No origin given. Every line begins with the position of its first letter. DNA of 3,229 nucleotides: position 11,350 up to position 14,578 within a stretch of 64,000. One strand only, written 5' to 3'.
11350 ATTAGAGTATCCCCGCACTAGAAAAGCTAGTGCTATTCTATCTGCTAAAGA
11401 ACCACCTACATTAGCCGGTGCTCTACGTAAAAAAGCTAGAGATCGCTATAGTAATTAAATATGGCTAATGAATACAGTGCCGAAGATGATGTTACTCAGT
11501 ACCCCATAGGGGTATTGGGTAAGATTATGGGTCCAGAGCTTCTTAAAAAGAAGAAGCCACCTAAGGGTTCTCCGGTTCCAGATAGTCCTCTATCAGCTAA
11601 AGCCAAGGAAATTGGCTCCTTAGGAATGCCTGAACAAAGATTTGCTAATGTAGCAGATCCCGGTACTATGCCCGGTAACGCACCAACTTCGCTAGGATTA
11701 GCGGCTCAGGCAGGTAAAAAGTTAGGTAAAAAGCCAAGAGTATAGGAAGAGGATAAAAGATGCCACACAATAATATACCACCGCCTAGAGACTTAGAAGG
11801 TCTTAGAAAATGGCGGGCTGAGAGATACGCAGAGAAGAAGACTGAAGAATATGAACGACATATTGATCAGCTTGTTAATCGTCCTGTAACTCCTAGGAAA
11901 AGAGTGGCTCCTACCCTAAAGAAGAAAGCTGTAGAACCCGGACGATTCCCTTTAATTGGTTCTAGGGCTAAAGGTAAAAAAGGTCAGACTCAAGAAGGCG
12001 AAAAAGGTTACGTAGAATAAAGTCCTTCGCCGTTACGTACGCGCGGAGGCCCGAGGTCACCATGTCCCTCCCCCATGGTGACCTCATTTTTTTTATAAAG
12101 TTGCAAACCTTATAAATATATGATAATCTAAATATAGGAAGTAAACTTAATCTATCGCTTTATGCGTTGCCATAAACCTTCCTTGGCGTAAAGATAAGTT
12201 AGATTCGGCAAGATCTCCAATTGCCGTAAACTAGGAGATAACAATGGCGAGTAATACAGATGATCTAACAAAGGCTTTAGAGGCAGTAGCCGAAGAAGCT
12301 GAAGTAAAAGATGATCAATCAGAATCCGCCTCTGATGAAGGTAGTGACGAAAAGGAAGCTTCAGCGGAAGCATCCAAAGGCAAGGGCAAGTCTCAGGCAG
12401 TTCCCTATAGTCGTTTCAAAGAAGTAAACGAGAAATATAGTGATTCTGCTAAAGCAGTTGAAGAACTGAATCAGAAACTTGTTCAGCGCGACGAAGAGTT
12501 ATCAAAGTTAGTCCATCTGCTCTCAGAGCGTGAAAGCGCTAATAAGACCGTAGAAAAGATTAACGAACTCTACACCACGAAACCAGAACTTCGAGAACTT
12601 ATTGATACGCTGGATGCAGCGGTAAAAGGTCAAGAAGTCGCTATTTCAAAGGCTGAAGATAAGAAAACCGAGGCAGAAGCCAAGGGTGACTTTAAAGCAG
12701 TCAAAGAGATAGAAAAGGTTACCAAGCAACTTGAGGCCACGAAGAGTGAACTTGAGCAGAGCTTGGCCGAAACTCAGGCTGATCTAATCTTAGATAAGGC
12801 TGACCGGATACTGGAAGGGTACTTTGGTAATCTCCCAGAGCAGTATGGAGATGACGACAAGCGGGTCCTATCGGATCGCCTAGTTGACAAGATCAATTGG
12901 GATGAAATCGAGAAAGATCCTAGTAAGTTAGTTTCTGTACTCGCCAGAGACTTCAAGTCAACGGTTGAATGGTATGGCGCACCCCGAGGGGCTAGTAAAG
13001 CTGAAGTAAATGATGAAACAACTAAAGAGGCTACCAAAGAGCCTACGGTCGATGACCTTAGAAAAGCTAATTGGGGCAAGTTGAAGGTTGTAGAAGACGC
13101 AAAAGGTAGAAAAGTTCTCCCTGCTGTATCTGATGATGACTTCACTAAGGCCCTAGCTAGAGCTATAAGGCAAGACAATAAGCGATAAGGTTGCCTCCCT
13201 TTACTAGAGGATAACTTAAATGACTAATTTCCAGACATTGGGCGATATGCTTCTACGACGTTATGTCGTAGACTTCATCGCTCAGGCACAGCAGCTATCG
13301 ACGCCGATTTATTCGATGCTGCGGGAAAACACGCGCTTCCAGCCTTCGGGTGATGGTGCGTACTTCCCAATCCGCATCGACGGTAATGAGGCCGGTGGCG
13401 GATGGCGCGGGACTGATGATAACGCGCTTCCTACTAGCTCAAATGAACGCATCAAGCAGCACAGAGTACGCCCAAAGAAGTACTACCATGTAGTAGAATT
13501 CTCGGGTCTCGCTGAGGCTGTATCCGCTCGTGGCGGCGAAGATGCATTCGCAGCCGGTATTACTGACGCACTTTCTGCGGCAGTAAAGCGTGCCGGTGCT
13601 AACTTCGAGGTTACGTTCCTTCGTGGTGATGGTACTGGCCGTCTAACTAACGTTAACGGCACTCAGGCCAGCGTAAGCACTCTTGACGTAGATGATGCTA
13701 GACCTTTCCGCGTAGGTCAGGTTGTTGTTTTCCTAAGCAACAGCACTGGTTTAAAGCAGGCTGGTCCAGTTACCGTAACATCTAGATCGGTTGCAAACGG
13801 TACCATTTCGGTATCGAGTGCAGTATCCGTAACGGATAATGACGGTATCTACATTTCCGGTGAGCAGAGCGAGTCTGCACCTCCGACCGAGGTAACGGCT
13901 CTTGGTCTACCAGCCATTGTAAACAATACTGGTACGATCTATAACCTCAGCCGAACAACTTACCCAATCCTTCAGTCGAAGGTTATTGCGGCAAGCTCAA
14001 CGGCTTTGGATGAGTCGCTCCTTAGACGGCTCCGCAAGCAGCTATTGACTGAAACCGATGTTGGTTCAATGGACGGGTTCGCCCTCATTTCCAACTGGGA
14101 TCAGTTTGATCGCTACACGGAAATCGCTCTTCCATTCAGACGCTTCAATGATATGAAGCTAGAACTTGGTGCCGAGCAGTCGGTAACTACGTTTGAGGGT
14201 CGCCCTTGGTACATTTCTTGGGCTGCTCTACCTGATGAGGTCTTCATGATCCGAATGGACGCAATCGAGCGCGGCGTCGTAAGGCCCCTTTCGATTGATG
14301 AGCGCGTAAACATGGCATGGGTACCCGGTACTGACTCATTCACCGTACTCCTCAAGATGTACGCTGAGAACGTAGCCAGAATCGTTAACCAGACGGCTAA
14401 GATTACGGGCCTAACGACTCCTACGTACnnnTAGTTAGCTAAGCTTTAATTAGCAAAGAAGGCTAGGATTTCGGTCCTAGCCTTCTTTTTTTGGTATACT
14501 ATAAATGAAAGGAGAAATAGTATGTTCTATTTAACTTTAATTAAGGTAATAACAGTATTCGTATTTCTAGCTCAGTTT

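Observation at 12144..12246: SD-sequestering pseudoknot and alternative fold in the scaffold/MCP leader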

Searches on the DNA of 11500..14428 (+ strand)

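Call 3: search_rna_families(source=window, start=11500, end=13000, threshold=evalue, max_evalue=10, show_alignments=3)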
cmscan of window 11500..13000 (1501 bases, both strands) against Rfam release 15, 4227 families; matches with E-value up to 10: 1.
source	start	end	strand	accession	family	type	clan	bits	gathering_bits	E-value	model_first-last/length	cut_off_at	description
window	12578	12601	-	RF00390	TYMV_upPK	Cis-reg;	-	16.8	38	2.9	1-23/23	no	turnip yellow mosaic virus upstream pseudo-knot (TYMV_upPK)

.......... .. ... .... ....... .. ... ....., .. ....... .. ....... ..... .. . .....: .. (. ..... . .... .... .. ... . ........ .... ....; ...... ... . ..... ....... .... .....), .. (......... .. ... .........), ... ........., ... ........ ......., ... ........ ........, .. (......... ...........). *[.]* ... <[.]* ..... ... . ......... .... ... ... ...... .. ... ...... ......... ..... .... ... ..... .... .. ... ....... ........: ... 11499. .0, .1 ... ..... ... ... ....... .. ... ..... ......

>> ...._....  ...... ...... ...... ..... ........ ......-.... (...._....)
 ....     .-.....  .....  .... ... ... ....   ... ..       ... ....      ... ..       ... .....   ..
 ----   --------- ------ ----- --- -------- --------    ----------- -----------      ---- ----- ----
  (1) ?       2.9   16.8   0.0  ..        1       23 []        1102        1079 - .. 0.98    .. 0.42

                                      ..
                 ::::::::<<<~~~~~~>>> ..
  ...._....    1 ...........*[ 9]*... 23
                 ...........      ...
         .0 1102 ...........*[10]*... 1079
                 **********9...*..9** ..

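Call 7: search_dna_similar(query=window:11700-13300:+, collection=phages, mode=distant, max_rows=40)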
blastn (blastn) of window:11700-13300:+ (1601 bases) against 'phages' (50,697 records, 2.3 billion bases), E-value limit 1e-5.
No match.

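Call 36: build_rna_model(alignment_id=A3, structure=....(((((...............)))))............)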
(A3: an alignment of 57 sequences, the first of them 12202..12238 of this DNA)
Model R1 built from alignment A3 (57 sequences, 41 columns); structure: as given.
model positions 33; base pairs 5; branch points 0; effective number of sequences 57; information 0.725 bits per position. Calibrated on 0.2 Mb of random sequence (short: E-values are rough).
structure used (alignment columns):
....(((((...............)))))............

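Call 37: search_with_rna_model(model_id=R1, source=window, filters=off, max_evalue=10, show_alignments=4)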
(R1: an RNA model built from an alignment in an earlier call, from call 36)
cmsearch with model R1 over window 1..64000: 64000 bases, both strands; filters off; matches with E-value up to 10: 16.
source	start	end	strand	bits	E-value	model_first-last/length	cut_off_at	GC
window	12202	12238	+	21.1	0.002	1-33/33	no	0.46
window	5755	5784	+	14.2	0.18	1-33/33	no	0.6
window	20608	20639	-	11.7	0.92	1-33/33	no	0.44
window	30029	30055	+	10.7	1.8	1-33/33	no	0.52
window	34584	34614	-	10.4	2.1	1-33/33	no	0.45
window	53937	53975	-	10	2.7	1-33/33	no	0.38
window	24668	24703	-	9.9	3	1-33/33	no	0.56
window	12604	12633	+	9.8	3.1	1-33/33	no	0.5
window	33267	33331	+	8.9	5.8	1-33/33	no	0.38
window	13244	13272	-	8.8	6.3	1-33/33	no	0.41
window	22758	22792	+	8.7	6.6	1-33/33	no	0.54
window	18158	18188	-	8.6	6.9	1-33/33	no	0.48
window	485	529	-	8.4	7.8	1-33/33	no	0.51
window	63798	63840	-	8.3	8.5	1-33/33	no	0.35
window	5509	5527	-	8.3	8.8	1-33/33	no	0.32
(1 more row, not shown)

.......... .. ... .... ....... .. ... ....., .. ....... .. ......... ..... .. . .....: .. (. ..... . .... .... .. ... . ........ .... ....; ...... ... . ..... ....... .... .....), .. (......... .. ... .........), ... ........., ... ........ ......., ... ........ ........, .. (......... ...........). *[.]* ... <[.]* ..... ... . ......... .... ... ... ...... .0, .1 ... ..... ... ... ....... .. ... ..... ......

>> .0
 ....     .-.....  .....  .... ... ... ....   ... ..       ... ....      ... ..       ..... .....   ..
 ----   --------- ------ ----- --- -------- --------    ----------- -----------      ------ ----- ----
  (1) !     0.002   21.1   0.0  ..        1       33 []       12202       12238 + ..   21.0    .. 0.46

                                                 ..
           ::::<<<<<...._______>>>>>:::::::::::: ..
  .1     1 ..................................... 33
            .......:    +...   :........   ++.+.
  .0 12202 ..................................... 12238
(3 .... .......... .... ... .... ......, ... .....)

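Call 40: search_with_rna_model(model_id=R1, sources=[L010, L012, L013, L014, L015, L016, L017, L020, L021, L022, L023, L024, L025, L026, L028, L029, L031, L032, L033, L034, L035, L036, L037, L039, L040, L042, L043, L045, L047, L048, L050, L051, L052, L055, L056, L057, L058, L059, L060, L061, L063, L064, L065, L066, L067, L068, L069, L070, L071, L073, L074, L075, L076, L077, L078, L079, L080, L081, L083, L084, L085, L086, L088, L089, L090, L091, L092, L093, L096, L097, L098, L099, L100, L107, L109, L111, L002, L003, L004, L005, L006, L007, L008, L009], max_evalue=1)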
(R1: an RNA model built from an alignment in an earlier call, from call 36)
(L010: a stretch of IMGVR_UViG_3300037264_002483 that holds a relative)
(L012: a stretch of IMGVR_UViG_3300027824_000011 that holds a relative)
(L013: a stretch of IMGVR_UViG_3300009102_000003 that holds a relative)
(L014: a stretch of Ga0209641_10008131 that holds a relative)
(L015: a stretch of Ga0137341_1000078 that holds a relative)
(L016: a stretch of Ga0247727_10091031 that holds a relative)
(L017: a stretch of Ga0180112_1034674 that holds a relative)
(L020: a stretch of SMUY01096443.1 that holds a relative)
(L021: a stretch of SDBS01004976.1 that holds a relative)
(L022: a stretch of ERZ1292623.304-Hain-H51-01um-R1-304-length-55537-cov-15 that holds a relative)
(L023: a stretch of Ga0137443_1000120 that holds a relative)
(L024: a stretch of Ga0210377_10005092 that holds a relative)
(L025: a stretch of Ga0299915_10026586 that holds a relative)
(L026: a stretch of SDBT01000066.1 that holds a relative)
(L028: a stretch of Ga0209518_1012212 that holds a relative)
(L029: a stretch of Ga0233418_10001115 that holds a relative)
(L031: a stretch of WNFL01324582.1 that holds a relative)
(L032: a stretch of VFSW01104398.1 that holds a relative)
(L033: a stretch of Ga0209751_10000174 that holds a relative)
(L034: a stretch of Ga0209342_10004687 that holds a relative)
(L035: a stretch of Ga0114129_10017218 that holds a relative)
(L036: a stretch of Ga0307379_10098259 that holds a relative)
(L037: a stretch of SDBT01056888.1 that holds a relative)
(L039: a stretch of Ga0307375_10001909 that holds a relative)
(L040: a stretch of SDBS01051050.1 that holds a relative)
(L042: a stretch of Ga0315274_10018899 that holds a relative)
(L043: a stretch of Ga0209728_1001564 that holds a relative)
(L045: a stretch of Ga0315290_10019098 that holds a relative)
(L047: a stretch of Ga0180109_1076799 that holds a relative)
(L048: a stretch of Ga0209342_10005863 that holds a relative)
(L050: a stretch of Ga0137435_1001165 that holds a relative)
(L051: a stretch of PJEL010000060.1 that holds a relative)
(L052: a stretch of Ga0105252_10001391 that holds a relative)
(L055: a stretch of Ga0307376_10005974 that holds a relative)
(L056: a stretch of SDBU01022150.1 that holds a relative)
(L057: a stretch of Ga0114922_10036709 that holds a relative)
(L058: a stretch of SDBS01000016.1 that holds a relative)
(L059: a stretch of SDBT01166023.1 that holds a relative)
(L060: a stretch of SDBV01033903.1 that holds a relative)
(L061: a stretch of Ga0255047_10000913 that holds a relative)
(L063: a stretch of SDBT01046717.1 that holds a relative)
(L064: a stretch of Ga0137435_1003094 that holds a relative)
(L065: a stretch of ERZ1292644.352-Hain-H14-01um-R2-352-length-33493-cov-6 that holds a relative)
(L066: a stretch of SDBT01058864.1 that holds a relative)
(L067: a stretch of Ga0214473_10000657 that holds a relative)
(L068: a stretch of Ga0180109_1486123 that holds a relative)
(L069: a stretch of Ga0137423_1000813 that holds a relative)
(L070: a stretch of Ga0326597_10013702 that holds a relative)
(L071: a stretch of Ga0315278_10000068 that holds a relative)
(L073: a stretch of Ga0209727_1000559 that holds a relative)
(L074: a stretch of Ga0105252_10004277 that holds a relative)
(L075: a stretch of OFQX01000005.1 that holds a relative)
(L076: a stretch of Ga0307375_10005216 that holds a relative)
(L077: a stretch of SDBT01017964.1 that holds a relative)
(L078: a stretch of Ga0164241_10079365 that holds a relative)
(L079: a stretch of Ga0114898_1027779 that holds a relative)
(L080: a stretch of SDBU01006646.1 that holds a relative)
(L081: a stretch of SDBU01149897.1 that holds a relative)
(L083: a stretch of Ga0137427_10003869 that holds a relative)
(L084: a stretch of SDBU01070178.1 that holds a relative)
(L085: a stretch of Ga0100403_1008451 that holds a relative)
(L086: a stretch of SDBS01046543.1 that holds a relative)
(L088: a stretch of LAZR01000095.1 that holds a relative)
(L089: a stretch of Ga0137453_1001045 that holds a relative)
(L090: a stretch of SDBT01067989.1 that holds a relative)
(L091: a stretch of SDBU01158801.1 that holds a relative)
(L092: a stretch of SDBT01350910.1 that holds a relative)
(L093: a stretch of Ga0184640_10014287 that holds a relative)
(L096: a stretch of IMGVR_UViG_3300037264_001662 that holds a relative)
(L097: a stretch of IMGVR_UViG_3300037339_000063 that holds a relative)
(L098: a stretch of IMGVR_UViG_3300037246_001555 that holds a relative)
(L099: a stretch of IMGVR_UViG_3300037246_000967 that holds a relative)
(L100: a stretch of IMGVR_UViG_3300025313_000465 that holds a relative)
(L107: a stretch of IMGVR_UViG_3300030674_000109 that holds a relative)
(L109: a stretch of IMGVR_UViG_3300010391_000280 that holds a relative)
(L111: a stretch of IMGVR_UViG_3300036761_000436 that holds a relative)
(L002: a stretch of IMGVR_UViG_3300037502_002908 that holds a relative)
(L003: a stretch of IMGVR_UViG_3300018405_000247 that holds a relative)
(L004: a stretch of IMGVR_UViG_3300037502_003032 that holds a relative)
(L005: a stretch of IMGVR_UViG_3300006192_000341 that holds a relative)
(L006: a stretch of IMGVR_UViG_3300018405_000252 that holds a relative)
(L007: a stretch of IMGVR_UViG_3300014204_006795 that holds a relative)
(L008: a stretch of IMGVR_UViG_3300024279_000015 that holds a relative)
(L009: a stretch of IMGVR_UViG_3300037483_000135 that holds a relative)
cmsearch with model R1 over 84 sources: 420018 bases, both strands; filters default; matches with E-value up to 1: 65.
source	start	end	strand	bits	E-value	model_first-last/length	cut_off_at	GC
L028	1501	1533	+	34.4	2.1e-06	1-33/33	no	0.55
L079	89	123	+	31.2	1.7e-05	1-33/33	no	0.57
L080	1494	1525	+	29.9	3.9e-05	1-33/33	no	0.44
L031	1492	1530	+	29.1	6.8e-05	1-33/33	no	0.41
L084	1360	1391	+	29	7.2e-05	1-33/33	no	0.47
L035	1488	1520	+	28.6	9.4e-05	1-33/33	no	0.61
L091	255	286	+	28.4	0.00011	1-33/33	no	0.41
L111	1512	1544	+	27.9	0.00014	1-33/33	no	0.52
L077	1491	1522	+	27.5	0.00019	1-33/33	no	0.47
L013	3040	3073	+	27.4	0.00021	1-33/33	no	0.5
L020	1540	1573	+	27.4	0.00021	1-33/33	no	0.5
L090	1493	1525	+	26.6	0.00035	1-33/33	no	0.45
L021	1540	1573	+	26.4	0.00039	1-33/33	no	0.44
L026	1534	1567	+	26.4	0.0004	1-33/33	no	0.5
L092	375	405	+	26.1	0.00046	1-33/33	no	0.55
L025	563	599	+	26.1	0.00046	1-33/33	no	0.54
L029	1213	1245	+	26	0.00052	1-33/33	no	0.58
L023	1519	1551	+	25.9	0.00054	1-33/33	no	0.52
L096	1505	1537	+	25.9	0.00054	1-33/33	no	0.52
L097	1509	1541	+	25.9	0.00054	1-33/33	no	0.52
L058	1508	1538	+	25.5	0.00068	1-33/33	no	0.55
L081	134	165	+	25.5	0.00072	1-33/33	no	0.5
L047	60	92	+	25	0.00097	1-33/33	no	0.55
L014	1487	1523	+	24.9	0.001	1-33/33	no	0.49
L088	1508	1538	+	24.8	0.0011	1-33/33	no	0.52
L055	1000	1035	+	24.8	0.0011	1-33/33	no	0.56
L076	1460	1495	+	24.8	0.0011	1-33/33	no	0.56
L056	1516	1548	+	23.7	0.0023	1-33/33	no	0.42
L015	1171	1205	+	23.6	0.0025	1-33/33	no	0.51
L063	1534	1564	+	23.5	0.0026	1-33/33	no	0.45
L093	1410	1447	+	23.3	0.0031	1-33/33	no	0.39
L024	1502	1538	+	22.8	0.0041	1-33/33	no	0.46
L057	646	682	+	22.4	0.0052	1-33/33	no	0.62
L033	1503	1538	+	22.1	0.0065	1-33/33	no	0.44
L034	374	409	+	22.1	0.0065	1-33/33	no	0.44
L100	1503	1538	+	22.1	0.0065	1-33/33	no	0.44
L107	1478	1511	+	22.1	0.0065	1-33/33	no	0.53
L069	1500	1532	+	21.8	0.0078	1-33/33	no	0.45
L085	215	252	+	21.6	0.009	1-33/33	no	0.53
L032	100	137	+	21.5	0.0098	1-33/33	no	0.5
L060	1502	1533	+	21.1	0.012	1-33/33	no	0.53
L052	1494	1526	+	21.1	0.013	1-33/33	no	0.52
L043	974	1014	+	21.1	0.013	1-33/33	no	0.51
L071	1449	1486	+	20.9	0.014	1-33/33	no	0.42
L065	1481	1513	+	20.9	0.015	1-33/33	no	0.39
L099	1419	1456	+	20.9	0.015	1-33/33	no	0.61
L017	40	69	+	20.7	0.016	1-33/33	no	0.6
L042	1579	1616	+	20.5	0.019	1-33/33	no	0.55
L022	1494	1530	+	20.1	0.024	1-33/33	no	0.43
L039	1494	1525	+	20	0.026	1-33/33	no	0.53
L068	55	87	+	20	0.026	1-33/33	no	0.42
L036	761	799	+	20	0.027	1-33/33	no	0.54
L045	1502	1534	+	19.8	0.03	1-33/33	no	0.48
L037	824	863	+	19.6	0.034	1-33/33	no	0.55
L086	1486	1522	+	19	0.049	1-33/33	no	0.57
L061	1512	1543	+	18.2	0.084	1-33/33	no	0.53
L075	1523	1552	+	17.8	0.11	1-33/33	no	0.6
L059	413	452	+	16.5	0.26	1-33/33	no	0.55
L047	1263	1292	+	16.5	0.26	1-33/33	no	0.47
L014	5215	5247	-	16.2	0.32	1-33/33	no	0.45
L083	1500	1532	+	16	0.36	1-33/33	no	0.52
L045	4132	4163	+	15.5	0.49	1-33/33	no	0.53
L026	5203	5244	+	14.8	0.8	1-33/33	no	0.5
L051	325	363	+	14.6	0.88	1-33/33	no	0.56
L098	1419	1458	+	14.4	0.99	1-33/33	no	0.5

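Call 45: search_rna_families(sources=[L023, L028, L058, L045, L013, L036, L055, L071, L031, L012], threshold=evalue, max_evalue=1)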
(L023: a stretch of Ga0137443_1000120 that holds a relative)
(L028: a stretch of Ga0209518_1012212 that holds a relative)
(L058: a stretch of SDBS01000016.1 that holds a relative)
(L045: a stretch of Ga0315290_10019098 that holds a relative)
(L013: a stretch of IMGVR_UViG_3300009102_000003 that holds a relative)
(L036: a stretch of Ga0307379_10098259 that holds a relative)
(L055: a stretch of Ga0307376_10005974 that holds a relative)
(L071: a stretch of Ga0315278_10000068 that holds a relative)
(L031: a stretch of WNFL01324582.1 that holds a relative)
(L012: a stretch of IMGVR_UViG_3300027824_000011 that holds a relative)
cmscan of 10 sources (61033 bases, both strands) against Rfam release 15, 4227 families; matches with E-value up to 1: 5.
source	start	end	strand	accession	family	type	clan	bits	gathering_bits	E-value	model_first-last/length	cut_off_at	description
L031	5962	6037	+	RF00005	tRNA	Gene; tRNA;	CL00001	64.4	29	1e-11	1-71/71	no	tRNA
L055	4312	4383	+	RF00005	tRNA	Gene; tRNA;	CL00001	57.9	29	6.3e-10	1-71/71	no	tRNA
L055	4018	4090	+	RF00005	tRNA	Gene; tRNA;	CL00001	53.7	29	9.4e-09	1-71/71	no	tRNA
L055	4236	4308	+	RF00005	tRNA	Gene; tRNA;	CL00001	51.6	29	3.4e-08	1-71/71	no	tRNA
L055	4099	4180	+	RF00005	tRNA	Gene; tRNA;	CL00001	48.5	29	2.5e-07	1-71/71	no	tRNA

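Call 66: build_rna_model(alignment_id=A6, structure=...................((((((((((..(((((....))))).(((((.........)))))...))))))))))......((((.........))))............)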
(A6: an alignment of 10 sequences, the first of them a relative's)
Model R2 built from alignment A6 (10 sequences, 113 columns); structure: as given.
model positions 110; base pairs 24; branch points 2; effective number of sequences 2.01; information 0.59 bits per position. Calibrated on 0.2 Mb of random sequence (short: E-values are rough).
structure used (alignment columns):
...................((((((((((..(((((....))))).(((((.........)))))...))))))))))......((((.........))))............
